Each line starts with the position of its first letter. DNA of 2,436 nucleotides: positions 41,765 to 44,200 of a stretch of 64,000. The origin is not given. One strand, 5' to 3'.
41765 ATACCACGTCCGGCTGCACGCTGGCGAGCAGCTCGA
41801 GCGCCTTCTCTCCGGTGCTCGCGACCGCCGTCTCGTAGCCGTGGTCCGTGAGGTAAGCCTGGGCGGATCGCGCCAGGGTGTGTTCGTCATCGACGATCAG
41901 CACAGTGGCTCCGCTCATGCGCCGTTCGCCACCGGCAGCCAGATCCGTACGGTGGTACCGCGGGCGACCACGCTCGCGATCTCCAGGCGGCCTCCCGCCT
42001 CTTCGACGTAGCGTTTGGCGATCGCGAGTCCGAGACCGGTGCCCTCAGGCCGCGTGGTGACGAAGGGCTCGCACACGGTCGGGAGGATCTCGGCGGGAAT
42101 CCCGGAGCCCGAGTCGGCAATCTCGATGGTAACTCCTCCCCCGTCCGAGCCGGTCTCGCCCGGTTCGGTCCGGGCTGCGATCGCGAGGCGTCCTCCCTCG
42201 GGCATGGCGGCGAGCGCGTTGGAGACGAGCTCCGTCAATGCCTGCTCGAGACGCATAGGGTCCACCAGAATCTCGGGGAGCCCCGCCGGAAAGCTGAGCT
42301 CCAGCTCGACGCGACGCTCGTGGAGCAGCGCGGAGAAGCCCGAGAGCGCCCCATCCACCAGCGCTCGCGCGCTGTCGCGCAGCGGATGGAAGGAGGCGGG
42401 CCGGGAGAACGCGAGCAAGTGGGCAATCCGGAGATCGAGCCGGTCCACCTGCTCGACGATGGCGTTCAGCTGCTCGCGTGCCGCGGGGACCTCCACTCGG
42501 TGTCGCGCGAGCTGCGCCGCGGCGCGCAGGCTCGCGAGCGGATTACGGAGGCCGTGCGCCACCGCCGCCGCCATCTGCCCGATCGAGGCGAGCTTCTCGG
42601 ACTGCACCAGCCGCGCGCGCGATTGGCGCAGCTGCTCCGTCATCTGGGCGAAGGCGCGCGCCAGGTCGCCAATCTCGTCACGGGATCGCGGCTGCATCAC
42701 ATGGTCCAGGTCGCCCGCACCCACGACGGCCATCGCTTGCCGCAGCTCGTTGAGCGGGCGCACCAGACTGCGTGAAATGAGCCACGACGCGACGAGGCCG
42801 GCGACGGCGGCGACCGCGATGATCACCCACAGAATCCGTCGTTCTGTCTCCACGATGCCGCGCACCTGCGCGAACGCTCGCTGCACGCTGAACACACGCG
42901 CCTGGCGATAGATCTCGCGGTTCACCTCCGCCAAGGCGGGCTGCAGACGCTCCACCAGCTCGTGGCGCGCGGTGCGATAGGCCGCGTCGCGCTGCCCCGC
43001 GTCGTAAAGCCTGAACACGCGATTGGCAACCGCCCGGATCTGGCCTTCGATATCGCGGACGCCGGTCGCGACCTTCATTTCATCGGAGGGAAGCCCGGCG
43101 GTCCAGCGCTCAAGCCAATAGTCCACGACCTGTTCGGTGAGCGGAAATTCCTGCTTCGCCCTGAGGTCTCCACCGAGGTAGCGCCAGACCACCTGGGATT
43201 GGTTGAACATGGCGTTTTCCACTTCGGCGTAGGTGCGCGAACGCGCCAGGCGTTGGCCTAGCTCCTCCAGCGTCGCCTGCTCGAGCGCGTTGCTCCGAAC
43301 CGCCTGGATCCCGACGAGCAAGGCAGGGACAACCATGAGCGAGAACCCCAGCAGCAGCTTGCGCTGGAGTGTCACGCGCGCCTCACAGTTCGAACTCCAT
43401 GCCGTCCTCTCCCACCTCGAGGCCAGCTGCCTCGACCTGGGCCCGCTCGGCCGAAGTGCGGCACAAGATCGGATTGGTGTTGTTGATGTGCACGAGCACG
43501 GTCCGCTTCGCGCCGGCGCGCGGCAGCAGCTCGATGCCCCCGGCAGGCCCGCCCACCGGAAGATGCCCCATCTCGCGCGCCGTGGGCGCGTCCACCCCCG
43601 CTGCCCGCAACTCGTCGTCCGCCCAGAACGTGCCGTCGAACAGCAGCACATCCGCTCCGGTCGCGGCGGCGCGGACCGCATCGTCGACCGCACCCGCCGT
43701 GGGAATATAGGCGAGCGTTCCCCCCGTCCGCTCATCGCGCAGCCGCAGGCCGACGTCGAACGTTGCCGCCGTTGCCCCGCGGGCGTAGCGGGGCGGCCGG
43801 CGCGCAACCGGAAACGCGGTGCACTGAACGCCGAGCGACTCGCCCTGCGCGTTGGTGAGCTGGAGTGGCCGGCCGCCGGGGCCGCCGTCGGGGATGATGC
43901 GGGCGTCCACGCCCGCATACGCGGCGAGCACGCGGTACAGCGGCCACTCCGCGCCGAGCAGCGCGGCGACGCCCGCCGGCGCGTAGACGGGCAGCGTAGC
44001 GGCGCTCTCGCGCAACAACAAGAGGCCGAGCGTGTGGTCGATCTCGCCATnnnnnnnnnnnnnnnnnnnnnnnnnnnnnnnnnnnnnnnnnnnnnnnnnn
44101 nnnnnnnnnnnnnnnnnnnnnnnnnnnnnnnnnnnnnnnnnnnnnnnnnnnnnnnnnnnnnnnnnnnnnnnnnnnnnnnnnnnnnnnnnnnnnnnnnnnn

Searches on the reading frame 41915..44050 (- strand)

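Call 7: search_protein_families(library=ncbifam, proteins=[window:41915-44050:-], max_evalue=0.00001)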
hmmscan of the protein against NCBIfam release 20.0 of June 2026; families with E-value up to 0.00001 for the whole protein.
window:41915-44050:- (711 aa): 78 families (the best 25 are shown)
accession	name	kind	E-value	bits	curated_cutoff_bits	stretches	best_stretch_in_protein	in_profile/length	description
NF008468.0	PRK11360.1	equivalog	5.3e-61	206.7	646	1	475-709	381-610/616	two-component system sensor histidine kinase AtoS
NF007688.0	PRK10364.1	equivalog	1e-48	166.3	479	1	475-708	225-452/460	two-component system sensor histidine kinase ZraS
NF010411.0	PRK13837.1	equivalog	1.6e-41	142.2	647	1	345-709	316-677/828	two-component system VirA-like sensor kinase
NF052574.1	HisKinEspCMyxo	equivalog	1.8e-34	119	1200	1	471-709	399-639/785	serine histidine kinase EspC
NF033092.0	HK_WalK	equivalog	6.1e-34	117.6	725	2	494-707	376-594/594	cell wall metabolism sensor histidine kinase WalK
NF046026.1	HisKinCckACaul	equivalog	3.7e-33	114.6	1000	1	470-709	283-534/678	cell cycle histidine kinase CckA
NF008293.1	PRK11073.1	equivalog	4.7e-31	108.3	240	1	467-707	108-347/349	nitrogen regulation protein NR(II)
NF008312.0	PRK11100.1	equivalog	6.3e-31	107.7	356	1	386-707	163-474/477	two-component system sensor histidine kinase CreC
NF012163.2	BaeS_SmeS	equivalog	1.3e-30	106.8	500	1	401-703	160-454/457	sensor histidine kinase efflux regulator BaeS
NF047794.1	HisKinPtgB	equivalog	6.9e-30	103.9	1000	1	470-701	422-649/656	two-component system sensor histidine kinase PgtB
NF046020.1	HisKinCckABruc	equivalog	2.5e-29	101.7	1000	1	469-706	460-706/868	cell cycle histidine kinase CckA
NF053867.1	SprKinKinDBac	equivalog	5.5e-29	101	775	1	476-709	273-499/500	sporulation kinase KinD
NF038348.1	T2SS_HK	subfamily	2.6e-28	98.8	450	2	590-707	461-573/574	histidine kinase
NF010076.0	PRK13557.1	subfamily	3.4e-28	98.4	631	1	461-709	132-396/540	histidine kinase famiy protein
NF040691.1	MtrAB_MtrB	equivalog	7.2e-28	97.9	450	1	402-710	186-495/507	MtrAB system histidine kinase MtrB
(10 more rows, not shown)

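Call 8: search_protein_families(library=pfam, proteins=[window:41915-44050:-], max_evalue=0.00001)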
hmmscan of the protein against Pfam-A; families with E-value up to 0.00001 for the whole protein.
window:41915-44050:- (711 aa): 3 families
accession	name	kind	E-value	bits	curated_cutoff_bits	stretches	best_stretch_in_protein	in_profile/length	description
PF02518.31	HATPase_c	-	1.5e-24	87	26.4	1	597-708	2-110/111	Histidine kinase-, DNA gyrase B-, and HSP90-like ATPase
PF00672.30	HAMP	-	2e-15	57.3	25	1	424-476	1-53/53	HAMP domain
PF00512.31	HisKA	-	1.1e-10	41.8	26.9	1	491-551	3-63/66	His Kinase A (phospho-acceptor) domain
